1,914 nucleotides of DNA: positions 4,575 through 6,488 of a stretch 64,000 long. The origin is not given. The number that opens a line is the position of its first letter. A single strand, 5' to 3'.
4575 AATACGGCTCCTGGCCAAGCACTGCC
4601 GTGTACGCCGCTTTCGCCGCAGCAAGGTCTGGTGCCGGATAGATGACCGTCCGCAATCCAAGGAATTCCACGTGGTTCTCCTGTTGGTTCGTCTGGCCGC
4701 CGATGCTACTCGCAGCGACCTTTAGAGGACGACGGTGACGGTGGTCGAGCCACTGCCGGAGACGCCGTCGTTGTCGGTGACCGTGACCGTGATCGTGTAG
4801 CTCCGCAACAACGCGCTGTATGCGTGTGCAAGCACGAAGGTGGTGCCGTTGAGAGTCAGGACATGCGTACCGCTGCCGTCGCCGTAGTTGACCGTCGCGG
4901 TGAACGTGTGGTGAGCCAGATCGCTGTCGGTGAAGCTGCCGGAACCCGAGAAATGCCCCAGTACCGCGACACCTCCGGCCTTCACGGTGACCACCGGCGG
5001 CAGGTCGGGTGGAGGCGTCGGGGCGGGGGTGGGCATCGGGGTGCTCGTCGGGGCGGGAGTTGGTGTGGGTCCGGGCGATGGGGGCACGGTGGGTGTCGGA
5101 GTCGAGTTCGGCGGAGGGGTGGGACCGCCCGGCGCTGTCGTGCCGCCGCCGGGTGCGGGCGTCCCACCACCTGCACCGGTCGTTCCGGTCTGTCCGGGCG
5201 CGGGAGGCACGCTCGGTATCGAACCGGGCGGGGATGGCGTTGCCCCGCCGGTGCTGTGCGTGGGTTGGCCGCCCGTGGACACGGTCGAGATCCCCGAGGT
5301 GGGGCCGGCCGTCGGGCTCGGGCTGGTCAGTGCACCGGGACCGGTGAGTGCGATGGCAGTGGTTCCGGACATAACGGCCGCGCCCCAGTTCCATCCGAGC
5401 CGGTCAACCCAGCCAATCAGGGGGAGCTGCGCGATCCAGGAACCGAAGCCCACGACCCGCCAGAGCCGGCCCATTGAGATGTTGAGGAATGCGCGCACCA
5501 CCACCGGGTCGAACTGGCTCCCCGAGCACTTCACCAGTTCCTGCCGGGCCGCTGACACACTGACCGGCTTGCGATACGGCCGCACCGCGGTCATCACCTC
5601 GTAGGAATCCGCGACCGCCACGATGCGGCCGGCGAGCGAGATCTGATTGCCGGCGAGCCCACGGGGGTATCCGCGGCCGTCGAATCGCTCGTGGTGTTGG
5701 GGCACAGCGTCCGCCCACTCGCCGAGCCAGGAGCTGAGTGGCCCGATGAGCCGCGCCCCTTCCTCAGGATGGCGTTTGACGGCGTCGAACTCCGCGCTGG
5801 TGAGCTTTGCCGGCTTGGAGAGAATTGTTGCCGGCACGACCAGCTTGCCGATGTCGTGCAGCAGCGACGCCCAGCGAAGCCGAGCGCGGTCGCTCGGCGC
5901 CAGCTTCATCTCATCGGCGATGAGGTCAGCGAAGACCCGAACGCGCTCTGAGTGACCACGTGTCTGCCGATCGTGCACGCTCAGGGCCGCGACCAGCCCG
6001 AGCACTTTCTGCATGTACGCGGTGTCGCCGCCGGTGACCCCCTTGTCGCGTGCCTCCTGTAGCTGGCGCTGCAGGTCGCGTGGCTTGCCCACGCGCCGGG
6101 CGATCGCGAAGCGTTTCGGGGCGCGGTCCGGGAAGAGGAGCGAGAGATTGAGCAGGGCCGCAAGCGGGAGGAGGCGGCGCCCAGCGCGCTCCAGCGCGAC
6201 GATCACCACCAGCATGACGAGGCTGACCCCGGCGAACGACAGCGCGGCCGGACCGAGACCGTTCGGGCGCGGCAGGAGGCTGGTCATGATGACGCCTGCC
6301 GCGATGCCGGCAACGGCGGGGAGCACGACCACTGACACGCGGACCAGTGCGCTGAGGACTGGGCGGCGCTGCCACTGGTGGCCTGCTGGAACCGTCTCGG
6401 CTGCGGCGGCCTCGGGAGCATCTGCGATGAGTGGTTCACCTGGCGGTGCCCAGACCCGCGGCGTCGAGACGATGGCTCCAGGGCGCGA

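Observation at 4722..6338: HD-GYP c-di-GMP phosphodiesterase with inverted topology: catalytic domain followed by a second TM region, a Pro/Thr-rich linker and a C-terminal Ig/PKD-like domain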

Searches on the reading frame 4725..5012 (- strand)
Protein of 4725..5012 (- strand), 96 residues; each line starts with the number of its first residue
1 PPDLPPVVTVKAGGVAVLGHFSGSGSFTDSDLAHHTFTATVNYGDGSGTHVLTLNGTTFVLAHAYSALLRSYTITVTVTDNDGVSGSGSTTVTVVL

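Call 58: search_solved_structures(query=A5, max_evalue=0.01, show_alignments=2)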
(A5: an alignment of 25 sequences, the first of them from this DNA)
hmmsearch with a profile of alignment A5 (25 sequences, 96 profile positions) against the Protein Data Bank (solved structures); distinct sequences matched with E-value up to 0.01: 0.

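Call 59: search_protein_families(library=pfam, alignment_id=A5, max_evalue=0.01)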
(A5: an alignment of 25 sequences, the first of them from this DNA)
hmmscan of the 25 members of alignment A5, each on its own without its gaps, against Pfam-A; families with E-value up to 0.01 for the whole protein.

A. member 1, seq(96 aa): 2 families
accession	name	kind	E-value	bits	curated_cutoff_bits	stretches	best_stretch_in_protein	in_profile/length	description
PF18911.6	PKD_4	-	1.9e-05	25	27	1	29-94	26-85/85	PKD domain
PF22352.2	K319L-like_PKD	-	0.0022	18.4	27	1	68-94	58-84/84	K319L-like, PKD domain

B. families by the number of members that match (of 25 scanned): 7 families
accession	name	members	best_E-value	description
PF18911.6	PKD_4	25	1e-08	PKD domain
PF00801.26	PKD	10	1.6e-05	PKD domain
PF17963.7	Big_9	8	2.6e-05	Bacterial Ig domain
PF05345.18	He_PIG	7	6e-06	Putative Ig domain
PF22352.2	K319L-like_PKD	6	0.00053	K319L-like, PKD domain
PF19077.6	Big_13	2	0.0018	Bacterial Ig-like domain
PF14016.12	DUF4232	1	0.00015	Domain of unknown function (DUF4232)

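Call 66: find_homologous_proteins(query=A5, max_evalue=0.001)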
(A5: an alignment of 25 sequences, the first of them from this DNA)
Query A5 (25 sequences) (96 aa, profile of the alignment): 115 proteins with E <= 0.001 among 4783 candidates.
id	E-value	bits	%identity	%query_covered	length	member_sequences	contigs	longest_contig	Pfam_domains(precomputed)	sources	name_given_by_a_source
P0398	3.6e-38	147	70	90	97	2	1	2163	-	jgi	jgi:hypothetical protein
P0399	7.1e-38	146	79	89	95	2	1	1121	PF18911.7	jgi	jgi:PKD domain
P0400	8.7e-36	140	72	94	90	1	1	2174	PF18911.7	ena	-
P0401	2.2e-35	138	72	100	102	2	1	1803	PF18911.7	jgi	jgi:PKD domain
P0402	3.7e-35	138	77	94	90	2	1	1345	-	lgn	-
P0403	4.6e-35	137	77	94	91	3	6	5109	PF18911.7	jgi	jgi:hypothetical protein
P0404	7.2e-35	137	69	94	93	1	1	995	PF18911.7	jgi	jgi:hypothetical protein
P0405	1.2e-34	136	60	94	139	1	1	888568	PF00801.27,PF17963.8,PF18911.7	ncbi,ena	-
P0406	2.3e-34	135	76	94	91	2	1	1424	-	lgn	-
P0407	3.6e-34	134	61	86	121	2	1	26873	PF18911.7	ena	-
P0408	4.0e-34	134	67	86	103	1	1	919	PF18911.7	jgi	jgi:hypothetical protein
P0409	5.3e-34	134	70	93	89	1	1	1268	PF18911.7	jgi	-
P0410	1.0e-33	133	54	96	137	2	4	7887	PF18911.7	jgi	jgi:hypothetical protein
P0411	1.1e-33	133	74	94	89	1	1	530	PF18911.7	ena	-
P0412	2.6e-33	132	74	93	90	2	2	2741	-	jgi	jgi:hypothetical protein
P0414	1.2e-32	129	67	85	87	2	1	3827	PF18911.7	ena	-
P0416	1.5e-32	129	77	88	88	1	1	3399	PF18911.7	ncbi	-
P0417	1.7e-32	129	67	86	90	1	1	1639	PF18911.7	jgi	jgi:PKD domain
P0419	2.1e-32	129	75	91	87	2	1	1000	PF18911.7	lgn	-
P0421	2.4e-32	128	73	88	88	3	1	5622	PF18911.7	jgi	jgi:PKD domain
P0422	2.6e-32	128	65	99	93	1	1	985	PF18911.7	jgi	jgi:hypothetical protein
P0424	4.9e-32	127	68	91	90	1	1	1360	PF18911.7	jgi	jgi:PKD domain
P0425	5.0e-32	127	71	88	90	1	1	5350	PF18911.7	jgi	jgi:PKD domain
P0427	1.2e-31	126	72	94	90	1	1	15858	PF18911.7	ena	-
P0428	1.7e-31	126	65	88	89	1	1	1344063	PF18911.7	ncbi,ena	-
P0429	2.9e-31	125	64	82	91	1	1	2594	PF18911.7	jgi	jgi:hypothetical protein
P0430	9.5e-31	123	65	92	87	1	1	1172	PF18911.7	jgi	jgi:hypothetical protein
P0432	1.1e-30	123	61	93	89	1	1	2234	PF18911.7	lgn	-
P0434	2.7e-30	122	72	83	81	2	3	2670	PF18911.7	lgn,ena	-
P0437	4.5e-30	121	70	76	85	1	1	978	PF18911.7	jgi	jgi:hypothetical protein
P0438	7.6e-30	120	41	96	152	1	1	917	PF22352.3,PF00801.27,PF17963.8,PF05345.19,PF19077.7,PF18911.7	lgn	-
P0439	2.3e-29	119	79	78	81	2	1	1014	PF18911.7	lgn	-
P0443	1.0e-28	117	70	88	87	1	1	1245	PF18911.7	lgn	-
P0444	1.6e-28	116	60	93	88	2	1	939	PF00801.27,PF18911.7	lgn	-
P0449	1.1e-27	114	58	86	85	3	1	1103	PF18911.7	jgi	jgi:hypothetical protein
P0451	1.2e-27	113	54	86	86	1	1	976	PF00801.27,PF18911.7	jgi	jgi:large repetitive protein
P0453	2.3e-27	112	63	66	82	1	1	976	PF18911.7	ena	-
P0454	3.1e-26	109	52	88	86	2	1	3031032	PF00801.27,PF18911.7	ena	-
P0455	9.3e-26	107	67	78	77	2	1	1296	PF18911.7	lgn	-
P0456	2.5e-25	106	52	95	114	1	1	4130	PF18911.7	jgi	jgi:PKD domain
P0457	2.6e-25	106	56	79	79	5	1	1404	PF18911.7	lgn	-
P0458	3.8e-25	105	54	84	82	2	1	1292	PF00801.27,PF18911.7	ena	-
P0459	5.9e-25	105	58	79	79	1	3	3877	PF18911.7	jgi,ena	jgi:hypothetical protein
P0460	8.8e-25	104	59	72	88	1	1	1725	PF18911.7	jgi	jgi:hypothetical protein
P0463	8.8e-24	101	54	84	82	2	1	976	PF00801.27,PF18911.7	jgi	jgi:PKD repeat protein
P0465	5.0e-23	99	66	68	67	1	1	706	PF18911.7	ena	-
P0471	3.3e-19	86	46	98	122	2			PF00801.27,PF18911.7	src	-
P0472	3.5e-19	86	77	58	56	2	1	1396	PF18911.7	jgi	jgi:hypothetical protein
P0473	1.7e-17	81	52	60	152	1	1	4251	PF18911.7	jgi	jgi:hypothetical protein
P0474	5.3e-17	79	53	79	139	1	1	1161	PF22352.3,PF00801.27,PF18911.7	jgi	-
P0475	5.3e-17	79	64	58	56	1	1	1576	PF18911.7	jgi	jgi:hypothetical protein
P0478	2.1e-15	74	56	49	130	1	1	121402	PF00801.27,PF17963.8,PF18911.7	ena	-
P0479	6.2e-15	73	50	65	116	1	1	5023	PF00801.27,PF17963.8,PF18911.7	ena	-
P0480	6.9e-15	73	50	78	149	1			PF00801.27,PF18911.7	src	-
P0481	7.1e-15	72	45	89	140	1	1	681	PF00801.27,PF18911.7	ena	-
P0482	7.8e-15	72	55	65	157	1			PF00801.27,PF17963.8,PF17892.8,PF17803.8,PF18911.7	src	-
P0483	2.1e-14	71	48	94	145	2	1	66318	PF18911.7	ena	-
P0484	2.2e-14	71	47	94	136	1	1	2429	PF00801.27,PF05345.19,PF18911.7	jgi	jgi:hypothetical protein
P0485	6.6e-14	69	42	68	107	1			PF00801.27,PF18911.7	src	-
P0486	7.0e-14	69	51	90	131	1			PF18911.7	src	-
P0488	1.8e-13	68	52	60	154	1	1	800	PF18911.7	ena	-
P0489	2.2e-13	68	43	93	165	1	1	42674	PF22352.3,PF00801.27,PF18911.7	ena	-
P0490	3.2e-13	67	52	61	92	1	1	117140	PF00801.27,PF18911.7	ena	-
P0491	4.4e-13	67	50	63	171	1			PF22352.3,PF00801.27,PF18911.7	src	-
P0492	6.5e-13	66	42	97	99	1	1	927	PF00801.27,PF18911.7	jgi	jgi:hypothetical protein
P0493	1.3e-12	65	47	96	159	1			PF18911.7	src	-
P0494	1.6e-12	65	53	57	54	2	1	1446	PF18911.7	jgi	jgi:hypothetical protein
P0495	2.9e-12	64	50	91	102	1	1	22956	PF18911.7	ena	-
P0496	6.5e-11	60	42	94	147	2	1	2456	PF00801.27,PF18911.7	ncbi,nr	ncbi:MAG TPA: PKD domain-containing protein, partial [Longimicrobium sp.]|nr:PKD domain-containing p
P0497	6.6e-11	60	48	95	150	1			PF05345.19,PF18911.7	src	-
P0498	2.8e-10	58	43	81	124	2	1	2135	PF18911.7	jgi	jgi:hypothetical protein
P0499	1.2e-9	56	44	91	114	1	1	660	PF18911.7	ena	-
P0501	3.0e-8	51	44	93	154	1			PF00801.27,PF18911.7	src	-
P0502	9.1e-8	50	54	61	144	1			PF18911.7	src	-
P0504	1.9e-7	49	54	55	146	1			PF22352.3,PF00801.27,PF18911.7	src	-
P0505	4.6e-7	47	48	57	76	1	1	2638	PF18911.7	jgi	jgi:hypothetical protein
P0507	2.5e-6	45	47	63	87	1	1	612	PF18911.7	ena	-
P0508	6.6e-6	44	39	92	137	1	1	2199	PF22352.3,PF00801.27,PF18911.7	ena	-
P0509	6.7e-5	41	41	28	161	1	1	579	PF00801.27,PF18911.7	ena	-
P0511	3.2e-4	38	46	50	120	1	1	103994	PF18911.7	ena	-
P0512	7.9e-4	37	33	56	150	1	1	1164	PF00801.27,PF18911.7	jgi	-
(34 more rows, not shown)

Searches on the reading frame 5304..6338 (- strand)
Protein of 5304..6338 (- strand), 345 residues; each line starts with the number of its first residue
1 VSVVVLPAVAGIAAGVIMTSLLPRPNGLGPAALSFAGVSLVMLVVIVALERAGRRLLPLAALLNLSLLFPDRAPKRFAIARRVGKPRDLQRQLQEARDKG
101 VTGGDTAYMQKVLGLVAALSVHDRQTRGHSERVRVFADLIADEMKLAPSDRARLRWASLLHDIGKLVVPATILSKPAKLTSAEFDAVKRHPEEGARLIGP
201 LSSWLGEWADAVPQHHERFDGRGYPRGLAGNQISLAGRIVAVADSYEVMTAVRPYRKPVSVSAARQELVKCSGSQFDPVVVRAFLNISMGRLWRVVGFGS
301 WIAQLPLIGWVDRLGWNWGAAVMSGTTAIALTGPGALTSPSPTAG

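Call 34: search_protein_representatives(protein=window:5304-6338:-)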
Query: 345 residues. Proteins with E-value up to 0.001 (for the whole library): 118577; up to 1e-10: 90359; up to 1e-30: 15926. The best 150 are listed.
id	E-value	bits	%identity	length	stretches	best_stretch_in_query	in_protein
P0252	2.8e-165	565.9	85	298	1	42-337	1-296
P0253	6.3e-118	410.2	59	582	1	3-342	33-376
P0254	9.9e-116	403.0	58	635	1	7-332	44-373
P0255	3.9e-113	394.5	78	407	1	112-341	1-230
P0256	9.6e-111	386.6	53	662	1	3-338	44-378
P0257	2.4e-110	385.3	58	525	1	3-325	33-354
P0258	7.9e-110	383.6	60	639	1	23-331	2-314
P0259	5.6e-109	380.8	58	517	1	3-310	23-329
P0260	1.8e-108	379.1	57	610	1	4-328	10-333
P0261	2.2e-108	378.8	81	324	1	109-319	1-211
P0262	1.1e-106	373.2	54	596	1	6-330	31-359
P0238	1.9e-106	372.4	55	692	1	4-339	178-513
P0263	6.1e-106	370.8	56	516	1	3-311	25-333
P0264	1.4e-105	369.6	55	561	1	2-343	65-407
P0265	2.0e-104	365.8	56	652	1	3-330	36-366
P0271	1.4e-101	356.5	53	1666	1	3-339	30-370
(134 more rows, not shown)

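Call 40: predict_structure(alignment_id=A2)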
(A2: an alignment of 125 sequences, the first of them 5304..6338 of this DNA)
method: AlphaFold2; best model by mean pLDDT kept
length: 345 residues; sequences in the alignment: 125
mean_pLDDT: 83.2   pTM: 0.73
mean pLDDT of the five models: 83.2, 82.3, 82.3, 81.5, 81.3
residues with pLDDT >= 90: 196; 70-90: 69; 50-70: 56; < 50: 24
segments of 3 or more residues with pLDDT < 50: 322-339
pLDDT, mean of each block of 10 residues (from residue 1): 81 93 93 92 90 80 68 55 65 76 85 92 90 94 97 97 97 93 97 97 97 98 97 98 97 90 96 98 87 57 56 52 45 43 52
secondary structure, 60 per line:
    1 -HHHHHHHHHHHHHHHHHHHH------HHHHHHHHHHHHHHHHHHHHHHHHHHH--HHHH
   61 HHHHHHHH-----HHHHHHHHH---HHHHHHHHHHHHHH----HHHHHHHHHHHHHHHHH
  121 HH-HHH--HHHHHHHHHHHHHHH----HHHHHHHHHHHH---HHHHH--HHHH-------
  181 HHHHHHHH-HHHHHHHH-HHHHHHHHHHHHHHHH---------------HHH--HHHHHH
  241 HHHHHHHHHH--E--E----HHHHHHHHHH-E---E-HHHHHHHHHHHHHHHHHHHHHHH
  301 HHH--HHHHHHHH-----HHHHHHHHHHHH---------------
elements in order: H2-21 H28-54 H57-68 H74-82 H86-99 H104-122 H129-143 H148-159 H163-167 H170-173 H181-188 H190-197 H199-214 H235-250 H261-270 H278-303 H306-313 H319-330

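Call 45: fold_search(model_id=the predicted structure, library=pdb)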
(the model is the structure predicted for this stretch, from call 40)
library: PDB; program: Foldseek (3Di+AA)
matches with E <= 10: 240; with E <= 0.001: 18
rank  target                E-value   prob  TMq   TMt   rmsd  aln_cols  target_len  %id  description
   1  4r8z_B                1.5e-10  1.00  0.48  0.75   5.7       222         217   31  Crystal Structure of PA4781 HD-GYP domain from Pseudomonas aeruginosa at 2.2A resolution showing a bi-metallic Ni ion  (released 2015-03-04)
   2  4r8z_A                3.3e-10  1.00  0.48  0.74   4.1       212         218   30  Crystal Structure of PA4781 HD-GYP domain from Pseudomonas aeruginosa at 2.2A resolution showing a bi-metallic Ni ion  (released 2015-03-04)
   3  9rbz_A                5.9e-10  1.00  0.50  0.80   6.6       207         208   30  DvhD, HD-GYP domain, c-di-GMP-bound (released 2026-03-04)
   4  4mcw_B                7.3e-10  1.00  0.50  0.47   3.1       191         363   31  Crystal structure of a HD-GYP domain (a cyclic-di-GMP phosphodiesterase) containing a tri-nuclear metal centre (released 2014-02-19)
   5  4mcw_A                1.1e-09  1.00  0.49  0.47   3.3       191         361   31  Crystal structure of a HD-GYP domain (a cyclic-di-GMP phosphodiesterase) containing a tri-nuclear metal centre (released 2014-02-19)
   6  9rbz_B                1.8e-09  1.00  0.48  0.78   6.2       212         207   31  DvhD, HD-GYP domain, c-di-GMP-bound (released 2026-03-04)
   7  9rbz_D                2.2e-09  1.00  0.48  0.78   6.6       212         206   31  DvhD, HD-GYP domain, c-di-GMP-bound (released 2026-03-04)
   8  9rbz_C                2.5e-09  1.00  0.47  0.78   3.6       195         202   31  DvhD, HD-GYP domain, c-di-GMP-bound (released 2026-03-04)
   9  9rc0                  6.7e-06  1.00  0.42  0.48   6.1       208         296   28  DvhD, PAS/HD-GYP domains (released 2026-03-04)
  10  3tmb_B                2.1e-05  1.00  0.42  0.45   6.6       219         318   17  Bd1817, a HDG"Y"P protein from Bdellovibrio bacteriovorus (released 2011-10-19)
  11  5z7c                  2.2e-05  1.00  0.37  0.31   7.5       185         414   32  crystal structure of cyclic GMP-AMP specifc phosphodiesterases in V.cholerae (V-cGAP3) (released 2019-01-02)
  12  3tm8_B                6.0e-05  1.00  0.41  0.46   7.6       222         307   16  Bd1817, a HDG"Y"P protein from Bdellovibrio bacteriovorus (released 2011-10-19)
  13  3tm8_A                7.8e-05  1.00  0.41  0.46   7.6       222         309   16  Bd1817, a HDG"Y"P protein from Bdellovibrio bacteriovorus (released 2011-10-19)
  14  3tmc_A                1.3e-04  1.00  0.42  0.47   6.5       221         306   17  Bd1817, a HDG"Y"P protein from Bdellovibrio bacteriovorus (released 2011-10-19)
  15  3tmd                  1.3e-04  1.00  0.42  0.47   6.7       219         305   16  Bd1817, a HDG"Y"P protein from Bdellovibrio bacteriovorus (released 2011-10-19)
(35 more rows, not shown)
